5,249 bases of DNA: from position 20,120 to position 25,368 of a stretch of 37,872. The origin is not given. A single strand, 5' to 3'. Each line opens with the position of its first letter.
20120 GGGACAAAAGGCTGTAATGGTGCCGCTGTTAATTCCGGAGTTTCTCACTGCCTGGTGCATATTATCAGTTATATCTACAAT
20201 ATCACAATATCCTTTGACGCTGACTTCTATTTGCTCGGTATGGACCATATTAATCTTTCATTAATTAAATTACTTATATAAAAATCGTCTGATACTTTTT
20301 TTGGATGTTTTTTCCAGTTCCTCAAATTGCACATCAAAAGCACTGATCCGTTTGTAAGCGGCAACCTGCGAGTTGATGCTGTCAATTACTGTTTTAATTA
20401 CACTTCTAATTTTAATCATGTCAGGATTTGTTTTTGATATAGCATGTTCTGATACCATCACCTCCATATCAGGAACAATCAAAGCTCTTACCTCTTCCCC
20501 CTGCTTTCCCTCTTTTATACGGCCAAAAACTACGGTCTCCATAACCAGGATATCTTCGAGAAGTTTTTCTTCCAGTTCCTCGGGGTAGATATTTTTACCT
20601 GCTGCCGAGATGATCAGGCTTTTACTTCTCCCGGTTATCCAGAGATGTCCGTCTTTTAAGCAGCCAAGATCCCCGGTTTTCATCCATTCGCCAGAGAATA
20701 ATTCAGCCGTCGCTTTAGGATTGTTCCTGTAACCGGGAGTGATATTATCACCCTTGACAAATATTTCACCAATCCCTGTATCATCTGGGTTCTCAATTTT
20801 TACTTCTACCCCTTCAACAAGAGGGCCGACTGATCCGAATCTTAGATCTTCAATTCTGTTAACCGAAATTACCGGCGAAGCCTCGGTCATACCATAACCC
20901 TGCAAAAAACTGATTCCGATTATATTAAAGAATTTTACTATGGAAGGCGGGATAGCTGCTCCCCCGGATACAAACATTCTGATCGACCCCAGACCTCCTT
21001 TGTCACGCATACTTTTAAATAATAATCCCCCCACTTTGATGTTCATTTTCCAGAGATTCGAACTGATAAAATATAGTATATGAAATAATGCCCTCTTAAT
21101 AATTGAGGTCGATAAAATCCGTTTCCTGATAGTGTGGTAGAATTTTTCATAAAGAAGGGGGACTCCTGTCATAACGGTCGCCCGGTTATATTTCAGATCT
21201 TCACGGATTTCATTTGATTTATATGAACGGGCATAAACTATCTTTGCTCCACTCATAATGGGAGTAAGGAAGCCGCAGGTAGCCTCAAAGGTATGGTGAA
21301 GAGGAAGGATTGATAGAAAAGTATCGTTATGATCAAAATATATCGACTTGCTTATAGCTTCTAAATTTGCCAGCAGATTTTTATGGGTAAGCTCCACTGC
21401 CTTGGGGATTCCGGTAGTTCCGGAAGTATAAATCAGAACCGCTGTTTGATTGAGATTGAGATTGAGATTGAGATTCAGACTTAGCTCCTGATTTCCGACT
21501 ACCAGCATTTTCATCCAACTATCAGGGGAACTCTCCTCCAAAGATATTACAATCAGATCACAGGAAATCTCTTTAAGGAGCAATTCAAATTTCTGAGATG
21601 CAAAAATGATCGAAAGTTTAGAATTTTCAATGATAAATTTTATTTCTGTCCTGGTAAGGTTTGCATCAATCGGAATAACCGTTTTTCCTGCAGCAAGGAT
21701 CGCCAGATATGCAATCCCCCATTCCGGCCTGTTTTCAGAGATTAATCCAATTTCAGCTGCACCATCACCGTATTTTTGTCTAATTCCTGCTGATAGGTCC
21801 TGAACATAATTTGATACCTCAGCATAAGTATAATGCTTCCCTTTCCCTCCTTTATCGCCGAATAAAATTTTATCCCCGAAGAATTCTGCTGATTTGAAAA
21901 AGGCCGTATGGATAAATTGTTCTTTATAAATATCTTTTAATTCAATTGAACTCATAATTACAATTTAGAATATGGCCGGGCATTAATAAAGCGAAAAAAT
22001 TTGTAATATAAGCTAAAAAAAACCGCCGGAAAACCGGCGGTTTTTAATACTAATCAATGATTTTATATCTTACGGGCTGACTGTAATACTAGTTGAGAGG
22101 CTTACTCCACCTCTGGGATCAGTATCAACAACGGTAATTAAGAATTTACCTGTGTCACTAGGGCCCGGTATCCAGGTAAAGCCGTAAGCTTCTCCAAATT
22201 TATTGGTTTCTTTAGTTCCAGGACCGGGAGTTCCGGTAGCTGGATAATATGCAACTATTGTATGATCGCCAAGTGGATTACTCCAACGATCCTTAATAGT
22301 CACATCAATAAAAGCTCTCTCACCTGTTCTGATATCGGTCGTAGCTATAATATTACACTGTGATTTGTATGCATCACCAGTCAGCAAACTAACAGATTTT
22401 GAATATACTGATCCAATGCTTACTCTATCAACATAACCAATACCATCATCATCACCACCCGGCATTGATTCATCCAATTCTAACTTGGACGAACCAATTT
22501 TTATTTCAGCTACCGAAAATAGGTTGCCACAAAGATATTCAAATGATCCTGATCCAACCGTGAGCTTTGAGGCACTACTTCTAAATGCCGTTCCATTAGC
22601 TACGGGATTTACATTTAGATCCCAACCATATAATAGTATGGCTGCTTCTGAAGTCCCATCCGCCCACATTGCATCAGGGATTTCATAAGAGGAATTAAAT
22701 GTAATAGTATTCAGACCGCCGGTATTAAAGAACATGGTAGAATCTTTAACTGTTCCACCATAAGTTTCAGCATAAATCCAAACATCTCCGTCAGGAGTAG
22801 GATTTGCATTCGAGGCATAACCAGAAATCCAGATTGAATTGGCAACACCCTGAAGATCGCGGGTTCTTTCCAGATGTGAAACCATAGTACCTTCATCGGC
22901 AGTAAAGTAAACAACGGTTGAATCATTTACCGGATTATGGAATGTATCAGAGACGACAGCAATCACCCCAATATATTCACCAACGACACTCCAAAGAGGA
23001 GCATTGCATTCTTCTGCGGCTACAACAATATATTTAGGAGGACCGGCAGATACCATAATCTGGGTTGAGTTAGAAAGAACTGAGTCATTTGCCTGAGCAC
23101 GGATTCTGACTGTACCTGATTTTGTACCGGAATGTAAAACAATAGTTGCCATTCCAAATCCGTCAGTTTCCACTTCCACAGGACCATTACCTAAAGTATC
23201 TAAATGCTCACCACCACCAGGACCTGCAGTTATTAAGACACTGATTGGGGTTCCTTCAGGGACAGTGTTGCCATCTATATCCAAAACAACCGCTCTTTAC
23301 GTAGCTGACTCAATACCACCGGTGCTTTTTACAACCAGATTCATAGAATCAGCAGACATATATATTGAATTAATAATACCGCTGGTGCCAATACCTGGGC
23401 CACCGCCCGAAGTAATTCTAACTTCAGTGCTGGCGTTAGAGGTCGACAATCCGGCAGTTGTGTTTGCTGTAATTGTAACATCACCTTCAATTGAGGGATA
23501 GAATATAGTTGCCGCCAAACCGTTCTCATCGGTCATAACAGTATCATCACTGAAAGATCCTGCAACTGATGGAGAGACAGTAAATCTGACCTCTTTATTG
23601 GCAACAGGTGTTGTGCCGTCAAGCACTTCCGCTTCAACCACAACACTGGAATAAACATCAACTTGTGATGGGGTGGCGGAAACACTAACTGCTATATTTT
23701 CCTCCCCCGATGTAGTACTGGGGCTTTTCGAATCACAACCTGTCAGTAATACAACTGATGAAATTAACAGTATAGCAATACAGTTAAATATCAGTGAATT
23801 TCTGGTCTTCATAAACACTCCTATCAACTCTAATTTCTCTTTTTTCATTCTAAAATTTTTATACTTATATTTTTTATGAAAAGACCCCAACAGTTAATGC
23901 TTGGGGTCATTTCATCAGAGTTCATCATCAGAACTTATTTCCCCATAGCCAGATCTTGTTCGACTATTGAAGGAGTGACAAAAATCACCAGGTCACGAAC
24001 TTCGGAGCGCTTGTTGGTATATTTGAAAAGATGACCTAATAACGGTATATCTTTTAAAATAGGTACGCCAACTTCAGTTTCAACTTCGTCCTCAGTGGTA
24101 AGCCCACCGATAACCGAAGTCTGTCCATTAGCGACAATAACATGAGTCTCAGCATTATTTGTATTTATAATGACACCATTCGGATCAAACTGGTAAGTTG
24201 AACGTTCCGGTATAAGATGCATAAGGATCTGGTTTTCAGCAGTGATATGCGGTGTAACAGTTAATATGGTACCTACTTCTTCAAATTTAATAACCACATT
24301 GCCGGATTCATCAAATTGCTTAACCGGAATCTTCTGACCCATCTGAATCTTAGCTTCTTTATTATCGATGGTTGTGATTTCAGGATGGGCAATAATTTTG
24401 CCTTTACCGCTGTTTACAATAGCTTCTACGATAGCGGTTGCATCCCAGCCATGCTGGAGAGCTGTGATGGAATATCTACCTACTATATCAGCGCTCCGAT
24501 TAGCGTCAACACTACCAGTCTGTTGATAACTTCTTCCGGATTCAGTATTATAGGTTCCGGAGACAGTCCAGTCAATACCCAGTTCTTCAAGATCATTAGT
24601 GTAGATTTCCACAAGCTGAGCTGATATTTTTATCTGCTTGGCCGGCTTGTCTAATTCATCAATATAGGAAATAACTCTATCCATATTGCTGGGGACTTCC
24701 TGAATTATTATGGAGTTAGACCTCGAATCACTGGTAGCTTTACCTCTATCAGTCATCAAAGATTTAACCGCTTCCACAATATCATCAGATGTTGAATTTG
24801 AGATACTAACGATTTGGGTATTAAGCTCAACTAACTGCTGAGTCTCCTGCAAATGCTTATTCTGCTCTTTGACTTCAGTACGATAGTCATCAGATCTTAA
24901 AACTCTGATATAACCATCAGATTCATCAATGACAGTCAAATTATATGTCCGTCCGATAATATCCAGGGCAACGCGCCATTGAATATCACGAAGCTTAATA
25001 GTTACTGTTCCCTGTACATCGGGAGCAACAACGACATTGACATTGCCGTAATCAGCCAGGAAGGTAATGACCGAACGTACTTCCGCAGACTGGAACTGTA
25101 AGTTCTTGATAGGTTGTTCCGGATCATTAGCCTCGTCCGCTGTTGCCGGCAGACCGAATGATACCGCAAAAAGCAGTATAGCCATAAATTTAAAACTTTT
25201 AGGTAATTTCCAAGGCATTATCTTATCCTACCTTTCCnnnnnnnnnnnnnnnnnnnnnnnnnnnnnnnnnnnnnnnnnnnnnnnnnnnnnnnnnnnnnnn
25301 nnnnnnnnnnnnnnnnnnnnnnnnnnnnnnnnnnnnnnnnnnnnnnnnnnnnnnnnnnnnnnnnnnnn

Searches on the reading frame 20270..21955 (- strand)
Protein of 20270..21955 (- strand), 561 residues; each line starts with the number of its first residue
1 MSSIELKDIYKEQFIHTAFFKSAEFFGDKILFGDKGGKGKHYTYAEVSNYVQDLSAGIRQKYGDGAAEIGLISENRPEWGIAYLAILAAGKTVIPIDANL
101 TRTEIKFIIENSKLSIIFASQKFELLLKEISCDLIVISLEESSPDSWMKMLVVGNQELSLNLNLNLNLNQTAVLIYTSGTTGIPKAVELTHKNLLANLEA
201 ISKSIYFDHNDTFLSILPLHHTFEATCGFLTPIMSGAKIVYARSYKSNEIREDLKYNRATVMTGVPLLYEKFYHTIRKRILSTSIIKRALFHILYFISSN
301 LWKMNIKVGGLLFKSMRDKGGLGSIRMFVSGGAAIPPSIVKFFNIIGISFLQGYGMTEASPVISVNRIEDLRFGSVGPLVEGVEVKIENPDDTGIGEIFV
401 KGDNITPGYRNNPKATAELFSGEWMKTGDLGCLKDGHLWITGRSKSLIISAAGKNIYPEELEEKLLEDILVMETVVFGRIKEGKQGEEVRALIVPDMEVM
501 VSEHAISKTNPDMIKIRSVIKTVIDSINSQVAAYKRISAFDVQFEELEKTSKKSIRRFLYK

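Call 82: search_protein_families(library=pfam, proteins=[window:20270-21955:-], max_evalue=0.0001)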
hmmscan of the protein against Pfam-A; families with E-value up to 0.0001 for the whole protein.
window:20270-21955:- (561 aa): 2 families
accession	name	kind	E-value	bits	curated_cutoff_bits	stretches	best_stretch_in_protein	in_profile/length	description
PF00501.34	AMP-binding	-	1.1e-71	242.1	29.9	1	20-409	2-383/384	AMP-binding enzyme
PF23562.2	AMP-binding_C_3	-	8.6e-06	26.6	20.8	1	447-557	3-105/124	AMP-binding enzyme C-terminal domain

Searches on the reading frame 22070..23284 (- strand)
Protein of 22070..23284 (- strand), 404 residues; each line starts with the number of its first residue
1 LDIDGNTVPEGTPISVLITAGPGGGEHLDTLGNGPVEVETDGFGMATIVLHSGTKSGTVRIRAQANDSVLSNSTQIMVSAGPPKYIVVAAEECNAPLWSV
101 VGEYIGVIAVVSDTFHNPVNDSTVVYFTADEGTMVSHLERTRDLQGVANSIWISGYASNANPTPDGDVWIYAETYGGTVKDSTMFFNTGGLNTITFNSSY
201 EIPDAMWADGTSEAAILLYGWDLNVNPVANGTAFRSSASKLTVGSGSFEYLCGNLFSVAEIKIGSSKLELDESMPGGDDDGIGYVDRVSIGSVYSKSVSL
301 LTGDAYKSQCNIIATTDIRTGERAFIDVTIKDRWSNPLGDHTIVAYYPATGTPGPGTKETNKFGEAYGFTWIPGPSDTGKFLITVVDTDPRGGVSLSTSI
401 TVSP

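Call 20: search_protein_families(library=pfam, proteins=[window:22070-23284:-], max_evalue=0.01)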
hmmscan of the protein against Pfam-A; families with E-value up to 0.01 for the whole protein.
window:22070-23284:- (404 aa): 2 families
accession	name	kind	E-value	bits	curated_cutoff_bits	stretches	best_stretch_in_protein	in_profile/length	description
PF02369.22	Big_1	-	1.8e-06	28.4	34.9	0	107-149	21-63/93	Bacterial Ig-like domain (group 1)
PF09134.16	Invasin_D3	-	2.2e-06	28.5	33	0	24-80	50-97/98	Invasin, domain 3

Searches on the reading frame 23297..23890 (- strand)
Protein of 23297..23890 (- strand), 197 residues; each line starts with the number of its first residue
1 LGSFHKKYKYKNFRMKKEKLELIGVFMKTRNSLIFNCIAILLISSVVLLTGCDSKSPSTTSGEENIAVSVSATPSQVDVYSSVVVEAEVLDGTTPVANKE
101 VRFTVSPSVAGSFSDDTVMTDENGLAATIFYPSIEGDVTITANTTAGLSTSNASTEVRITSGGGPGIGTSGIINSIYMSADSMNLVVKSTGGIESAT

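Call 20: search_protein_families(library=pfam, proteins=[window:23297-23890:-], max_evalue=0.01)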
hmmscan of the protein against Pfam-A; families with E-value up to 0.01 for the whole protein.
window:23297-23890:- (197 aa): 1 family
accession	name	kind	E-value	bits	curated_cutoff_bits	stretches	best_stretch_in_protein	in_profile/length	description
PF02369.22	Big_1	-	6.5e-07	29.8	34.9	1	76-154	12-89/93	Bacterial Ig-like domain (group 1)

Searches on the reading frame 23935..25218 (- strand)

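Call 20: search_protein_families(library=pfam, proteins=[window:23935-25218:-], max_evalue=0.01)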
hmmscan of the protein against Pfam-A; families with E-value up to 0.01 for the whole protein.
window:23935-25218:- (427 aa): 4 families
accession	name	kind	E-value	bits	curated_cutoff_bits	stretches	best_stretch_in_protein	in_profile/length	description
PF00263.26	Secretin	-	8.3e-43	146.3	27.5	1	268-420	3-169/169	Bacterial type II and III secretion system protein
PF03958.22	Secretin_N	-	2.3e-11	44.2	28.2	1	134-195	1-69/69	Bacterial type II/III secretion system short domain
PF21305.2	type_II_gspD_N0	-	1.4e-05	25.3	27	1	40-75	1-36/71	GspD-like, N0 domain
PF07660.19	STN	-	0.0055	16.9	28.4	0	60-108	1-51/52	Secretin and TonB N terminus short domain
